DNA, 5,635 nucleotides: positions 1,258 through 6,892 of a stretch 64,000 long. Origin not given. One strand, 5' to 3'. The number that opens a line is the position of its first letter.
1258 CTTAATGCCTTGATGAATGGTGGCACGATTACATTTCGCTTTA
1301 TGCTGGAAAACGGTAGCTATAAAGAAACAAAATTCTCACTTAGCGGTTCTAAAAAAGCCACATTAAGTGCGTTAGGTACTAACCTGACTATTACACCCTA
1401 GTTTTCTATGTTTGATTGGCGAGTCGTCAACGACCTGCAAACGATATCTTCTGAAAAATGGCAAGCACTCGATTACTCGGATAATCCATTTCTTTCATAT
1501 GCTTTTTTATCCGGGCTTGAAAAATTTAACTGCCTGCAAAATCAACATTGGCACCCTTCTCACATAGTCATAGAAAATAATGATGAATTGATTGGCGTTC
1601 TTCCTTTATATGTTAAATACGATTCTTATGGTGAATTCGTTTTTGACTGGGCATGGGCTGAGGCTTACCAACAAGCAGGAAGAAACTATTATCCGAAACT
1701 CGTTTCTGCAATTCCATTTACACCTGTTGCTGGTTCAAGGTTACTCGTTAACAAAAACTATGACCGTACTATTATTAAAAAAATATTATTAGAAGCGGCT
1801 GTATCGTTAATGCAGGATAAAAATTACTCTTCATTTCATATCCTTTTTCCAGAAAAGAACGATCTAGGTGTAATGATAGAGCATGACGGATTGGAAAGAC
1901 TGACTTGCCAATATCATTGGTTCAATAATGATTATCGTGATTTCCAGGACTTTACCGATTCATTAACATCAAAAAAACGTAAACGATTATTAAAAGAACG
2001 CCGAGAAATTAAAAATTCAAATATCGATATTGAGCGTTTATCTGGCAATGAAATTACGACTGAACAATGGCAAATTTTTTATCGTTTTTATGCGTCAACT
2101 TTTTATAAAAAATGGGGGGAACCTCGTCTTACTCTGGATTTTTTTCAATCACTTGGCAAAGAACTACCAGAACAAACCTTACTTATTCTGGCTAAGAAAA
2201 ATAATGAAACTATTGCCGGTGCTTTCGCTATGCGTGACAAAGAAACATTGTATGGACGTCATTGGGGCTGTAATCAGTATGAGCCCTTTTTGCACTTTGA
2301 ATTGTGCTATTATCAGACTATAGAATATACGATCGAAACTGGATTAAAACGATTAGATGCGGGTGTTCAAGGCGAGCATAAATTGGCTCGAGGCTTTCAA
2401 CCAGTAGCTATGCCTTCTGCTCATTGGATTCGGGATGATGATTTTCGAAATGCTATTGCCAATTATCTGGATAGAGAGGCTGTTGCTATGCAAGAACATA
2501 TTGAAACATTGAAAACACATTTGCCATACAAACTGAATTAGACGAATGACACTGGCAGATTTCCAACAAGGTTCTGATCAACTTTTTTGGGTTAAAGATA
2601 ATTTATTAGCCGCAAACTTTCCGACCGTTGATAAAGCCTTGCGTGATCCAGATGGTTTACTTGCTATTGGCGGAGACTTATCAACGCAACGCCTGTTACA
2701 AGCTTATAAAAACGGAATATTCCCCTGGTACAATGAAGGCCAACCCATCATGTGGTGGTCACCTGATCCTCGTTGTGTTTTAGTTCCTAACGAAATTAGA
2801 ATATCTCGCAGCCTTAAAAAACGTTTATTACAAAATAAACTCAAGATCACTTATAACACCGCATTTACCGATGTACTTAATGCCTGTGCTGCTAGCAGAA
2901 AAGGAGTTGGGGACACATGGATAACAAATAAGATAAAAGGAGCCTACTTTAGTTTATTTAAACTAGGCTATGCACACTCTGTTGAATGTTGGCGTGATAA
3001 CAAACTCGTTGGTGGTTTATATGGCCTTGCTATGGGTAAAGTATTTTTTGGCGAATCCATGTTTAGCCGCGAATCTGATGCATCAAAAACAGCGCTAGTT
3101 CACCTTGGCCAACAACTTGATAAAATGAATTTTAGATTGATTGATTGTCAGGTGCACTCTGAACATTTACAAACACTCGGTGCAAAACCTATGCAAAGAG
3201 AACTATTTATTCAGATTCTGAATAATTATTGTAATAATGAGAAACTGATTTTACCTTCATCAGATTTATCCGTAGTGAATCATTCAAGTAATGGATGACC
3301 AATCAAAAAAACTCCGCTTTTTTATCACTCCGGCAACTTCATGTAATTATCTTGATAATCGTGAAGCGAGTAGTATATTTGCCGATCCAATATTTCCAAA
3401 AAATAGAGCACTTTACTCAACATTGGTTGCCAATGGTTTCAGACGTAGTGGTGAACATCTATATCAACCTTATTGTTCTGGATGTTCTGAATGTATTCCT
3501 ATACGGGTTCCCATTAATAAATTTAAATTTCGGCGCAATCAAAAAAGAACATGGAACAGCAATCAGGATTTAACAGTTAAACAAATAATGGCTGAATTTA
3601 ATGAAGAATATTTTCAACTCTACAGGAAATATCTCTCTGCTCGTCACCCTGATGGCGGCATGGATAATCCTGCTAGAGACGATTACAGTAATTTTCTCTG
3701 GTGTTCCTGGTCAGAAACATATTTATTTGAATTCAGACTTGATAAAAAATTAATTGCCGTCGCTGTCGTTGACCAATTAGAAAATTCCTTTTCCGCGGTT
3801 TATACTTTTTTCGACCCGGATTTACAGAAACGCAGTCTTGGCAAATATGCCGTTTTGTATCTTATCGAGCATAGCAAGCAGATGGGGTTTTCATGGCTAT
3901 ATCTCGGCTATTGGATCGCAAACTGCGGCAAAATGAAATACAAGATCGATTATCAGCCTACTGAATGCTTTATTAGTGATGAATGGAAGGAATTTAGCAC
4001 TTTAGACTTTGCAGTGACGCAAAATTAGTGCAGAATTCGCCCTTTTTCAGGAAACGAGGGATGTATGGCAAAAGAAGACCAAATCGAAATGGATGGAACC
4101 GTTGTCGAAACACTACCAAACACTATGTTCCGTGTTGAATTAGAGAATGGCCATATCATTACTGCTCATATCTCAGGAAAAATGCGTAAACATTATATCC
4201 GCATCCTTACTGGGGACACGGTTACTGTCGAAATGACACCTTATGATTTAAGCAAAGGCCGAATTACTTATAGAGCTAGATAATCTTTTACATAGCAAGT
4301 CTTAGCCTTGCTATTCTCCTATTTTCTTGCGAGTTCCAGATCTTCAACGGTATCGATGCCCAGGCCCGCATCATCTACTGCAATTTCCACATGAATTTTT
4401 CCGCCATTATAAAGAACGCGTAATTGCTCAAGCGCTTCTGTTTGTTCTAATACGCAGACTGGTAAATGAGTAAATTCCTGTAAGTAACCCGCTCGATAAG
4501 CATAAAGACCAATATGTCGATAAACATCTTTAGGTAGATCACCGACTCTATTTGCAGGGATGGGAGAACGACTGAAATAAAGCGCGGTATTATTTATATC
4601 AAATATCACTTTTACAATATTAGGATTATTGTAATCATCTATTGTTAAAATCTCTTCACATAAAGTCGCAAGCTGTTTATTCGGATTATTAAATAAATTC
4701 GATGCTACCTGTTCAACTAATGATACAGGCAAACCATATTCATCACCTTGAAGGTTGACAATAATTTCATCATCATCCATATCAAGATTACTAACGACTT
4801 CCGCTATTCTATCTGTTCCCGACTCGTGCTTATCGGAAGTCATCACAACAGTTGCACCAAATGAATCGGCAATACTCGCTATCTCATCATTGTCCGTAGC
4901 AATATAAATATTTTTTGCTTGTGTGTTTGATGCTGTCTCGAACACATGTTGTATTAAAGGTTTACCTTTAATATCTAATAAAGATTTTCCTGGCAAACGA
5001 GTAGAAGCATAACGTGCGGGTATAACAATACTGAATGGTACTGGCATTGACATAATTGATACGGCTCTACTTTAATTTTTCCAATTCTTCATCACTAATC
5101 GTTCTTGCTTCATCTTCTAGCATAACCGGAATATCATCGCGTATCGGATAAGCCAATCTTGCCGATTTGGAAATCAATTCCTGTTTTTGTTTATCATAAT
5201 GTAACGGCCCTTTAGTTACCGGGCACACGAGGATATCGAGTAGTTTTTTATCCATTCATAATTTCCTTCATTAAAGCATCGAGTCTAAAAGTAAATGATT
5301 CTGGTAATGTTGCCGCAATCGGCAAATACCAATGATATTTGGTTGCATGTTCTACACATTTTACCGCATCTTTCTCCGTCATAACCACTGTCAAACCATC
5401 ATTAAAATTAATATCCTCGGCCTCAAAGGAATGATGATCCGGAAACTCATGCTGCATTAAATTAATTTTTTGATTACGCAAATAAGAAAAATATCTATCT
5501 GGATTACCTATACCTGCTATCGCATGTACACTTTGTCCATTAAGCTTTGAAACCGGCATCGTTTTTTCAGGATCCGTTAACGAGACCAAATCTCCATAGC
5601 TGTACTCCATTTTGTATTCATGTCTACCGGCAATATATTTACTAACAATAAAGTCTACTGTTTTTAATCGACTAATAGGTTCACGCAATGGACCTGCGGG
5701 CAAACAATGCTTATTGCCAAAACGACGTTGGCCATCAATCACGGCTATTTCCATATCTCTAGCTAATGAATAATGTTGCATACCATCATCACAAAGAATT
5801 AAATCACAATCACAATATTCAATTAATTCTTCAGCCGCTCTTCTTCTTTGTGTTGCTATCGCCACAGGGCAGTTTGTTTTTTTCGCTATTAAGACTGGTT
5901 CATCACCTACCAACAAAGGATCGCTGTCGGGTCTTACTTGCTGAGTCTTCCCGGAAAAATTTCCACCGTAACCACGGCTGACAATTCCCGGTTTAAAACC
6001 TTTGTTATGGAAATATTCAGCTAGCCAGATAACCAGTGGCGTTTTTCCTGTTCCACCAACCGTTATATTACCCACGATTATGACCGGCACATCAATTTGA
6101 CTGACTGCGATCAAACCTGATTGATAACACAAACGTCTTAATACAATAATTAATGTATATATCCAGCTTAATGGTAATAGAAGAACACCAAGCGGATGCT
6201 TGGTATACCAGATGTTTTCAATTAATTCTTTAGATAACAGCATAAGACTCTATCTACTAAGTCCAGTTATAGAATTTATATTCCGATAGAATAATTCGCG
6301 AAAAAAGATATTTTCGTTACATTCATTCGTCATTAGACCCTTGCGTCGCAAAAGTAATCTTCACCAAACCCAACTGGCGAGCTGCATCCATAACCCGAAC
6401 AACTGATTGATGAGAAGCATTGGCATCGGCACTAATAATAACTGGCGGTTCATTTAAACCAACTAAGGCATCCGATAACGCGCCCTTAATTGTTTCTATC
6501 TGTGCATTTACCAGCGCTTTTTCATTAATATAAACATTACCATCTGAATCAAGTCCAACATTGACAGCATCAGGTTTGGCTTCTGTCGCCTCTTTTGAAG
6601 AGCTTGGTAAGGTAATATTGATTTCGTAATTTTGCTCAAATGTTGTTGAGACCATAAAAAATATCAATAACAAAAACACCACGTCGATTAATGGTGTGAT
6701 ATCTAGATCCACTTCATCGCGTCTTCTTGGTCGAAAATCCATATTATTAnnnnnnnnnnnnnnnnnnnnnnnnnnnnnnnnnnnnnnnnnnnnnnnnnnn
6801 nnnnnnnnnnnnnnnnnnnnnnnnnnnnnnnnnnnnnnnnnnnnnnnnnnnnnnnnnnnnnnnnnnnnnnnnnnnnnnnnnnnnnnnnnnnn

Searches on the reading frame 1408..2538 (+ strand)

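Call 90: search_protein_families(library=pfam, proteins=[window:1408-2538:+], max_evalue=0.0001)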
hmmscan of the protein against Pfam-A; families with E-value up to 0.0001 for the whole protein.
window:1408-2538:+ (377 aa): 2 families
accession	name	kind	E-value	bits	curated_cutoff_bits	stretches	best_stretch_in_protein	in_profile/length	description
PF04339.18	FemAB_like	-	2.1e-141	471.8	27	1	10-375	2-368/369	Peptidogalycan biosysnthesis/recognition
PF13480.13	Acetyltransf_6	-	1.3e-07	32.3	22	1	188-322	1-138/143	Acetyltransferase (GNAT) domain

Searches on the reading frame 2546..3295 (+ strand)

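Call 90: search_protein_families(library=pfam, proteins=[window:2546-3295:+], max_evalue=0.0001)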
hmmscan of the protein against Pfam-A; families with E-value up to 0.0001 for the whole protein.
window:2546-3295:+ (250 aa): 1 family
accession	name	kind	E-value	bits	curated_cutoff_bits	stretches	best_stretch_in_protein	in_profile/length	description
PF03588.20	Leu_Phe_trans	-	3.1e-73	245.3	22.7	1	48-216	2-170/171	Leucyl/phenylalanyl-tRNA protein transferase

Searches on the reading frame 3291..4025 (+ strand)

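Call 90: search_protein_families(library=pfam, proteins=[window:3291-4025:+], max_evalue=0.0001)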
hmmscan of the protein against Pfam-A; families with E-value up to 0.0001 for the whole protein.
window:3291-4025:+ (245 aa): 3 families
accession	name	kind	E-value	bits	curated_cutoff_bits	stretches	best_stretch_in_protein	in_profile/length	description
PF04377.21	ATE_C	-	3e-43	147.7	25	1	106-226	1-120/122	Arginine-tRNA-protein transferase, C terminus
PF04376.19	ATE_N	-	8.4e-23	80.8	27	1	17-86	2-72/72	Arginine-tRNA-protein transferase, N terminus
PF13480.13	Acetyltransf_6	-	5.8e-07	30.2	22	1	125-218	51-142/143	Acetyltransferase (GNAT) domain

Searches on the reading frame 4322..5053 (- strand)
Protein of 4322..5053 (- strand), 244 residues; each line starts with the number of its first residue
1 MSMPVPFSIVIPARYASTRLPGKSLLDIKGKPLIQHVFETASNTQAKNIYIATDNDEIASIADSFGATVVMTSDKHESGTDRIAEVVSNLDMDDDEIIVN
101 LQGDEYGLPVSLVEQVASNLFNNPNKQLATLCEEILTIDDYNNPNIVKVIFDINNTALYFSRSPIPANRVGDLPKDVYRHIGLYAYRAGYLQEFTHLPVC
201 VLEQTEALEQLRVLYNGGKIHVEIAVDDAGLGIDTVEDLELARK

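Call 90: search_protein_families(library=pfam, proteins=[window:4322-5053:-], max_evalue=0.0001)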
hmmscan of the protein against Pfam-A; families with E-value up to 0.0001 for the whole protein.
window:4322-5053:- (244 aa): 2 families
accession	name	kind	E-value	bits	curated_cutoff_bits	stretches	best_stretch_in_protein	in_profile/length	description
PF02348.25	CTP_transf_3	-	2.2e-59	201.3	22.6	1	9-220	2-217/217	Cytidylyltransferase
PF12804.13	NTP_transf_3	-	9.7e-09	36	27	1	23-124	16-115/160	MobA-like NTP transferase domain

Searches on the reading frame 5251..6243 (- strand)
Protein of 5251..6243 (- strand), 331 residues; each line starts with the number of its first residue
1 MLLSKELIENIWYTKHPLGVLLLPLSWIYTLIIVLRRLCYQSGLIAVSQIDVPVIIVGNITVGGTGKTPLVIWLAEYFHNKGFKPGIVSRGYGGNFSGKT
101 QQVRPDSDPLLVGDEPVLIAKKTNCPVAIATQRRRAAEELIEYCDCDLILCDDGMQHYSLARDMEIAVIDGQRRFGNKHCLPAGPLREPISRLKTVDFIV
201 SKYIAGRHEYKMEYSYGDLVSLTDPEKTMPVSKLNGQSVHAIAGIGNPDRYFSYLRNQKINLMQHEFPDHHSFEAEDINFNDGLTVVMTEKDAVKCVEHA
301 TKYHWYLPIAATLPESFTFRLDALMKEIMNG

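Call 90: search_protein_families(library=pfam, proteins=[window:5251-6243:-], max_evalue=0.0001)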
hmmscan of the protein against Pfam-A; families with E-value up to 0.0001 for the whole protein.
window:5251-6243:- (331 aa): 1 family
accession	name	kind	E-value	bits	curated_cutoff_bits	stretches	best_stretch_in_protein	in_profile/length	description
PF02606.20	LpxK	-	5.1e-107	358.2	27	1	20-325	3-327/328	Tetraacyldisaccharide-1-P 4'-kinase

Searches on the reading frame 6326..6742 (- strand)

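Call 90: search_protein_families(library=pfam, proteins=[window:6326-6742:-], max_evalue=0.0001)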
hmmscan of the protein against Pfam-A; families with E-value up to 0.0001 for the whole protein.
window:6326-6742:- (139 aa): 1 family
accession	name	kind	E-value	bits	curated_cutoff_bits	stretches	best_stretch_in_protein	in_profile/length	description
PF02472.21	ExbD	-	1e-33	116.6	25.4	1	7-134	2-126/128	Biopolymer transport protein ExbD/TolR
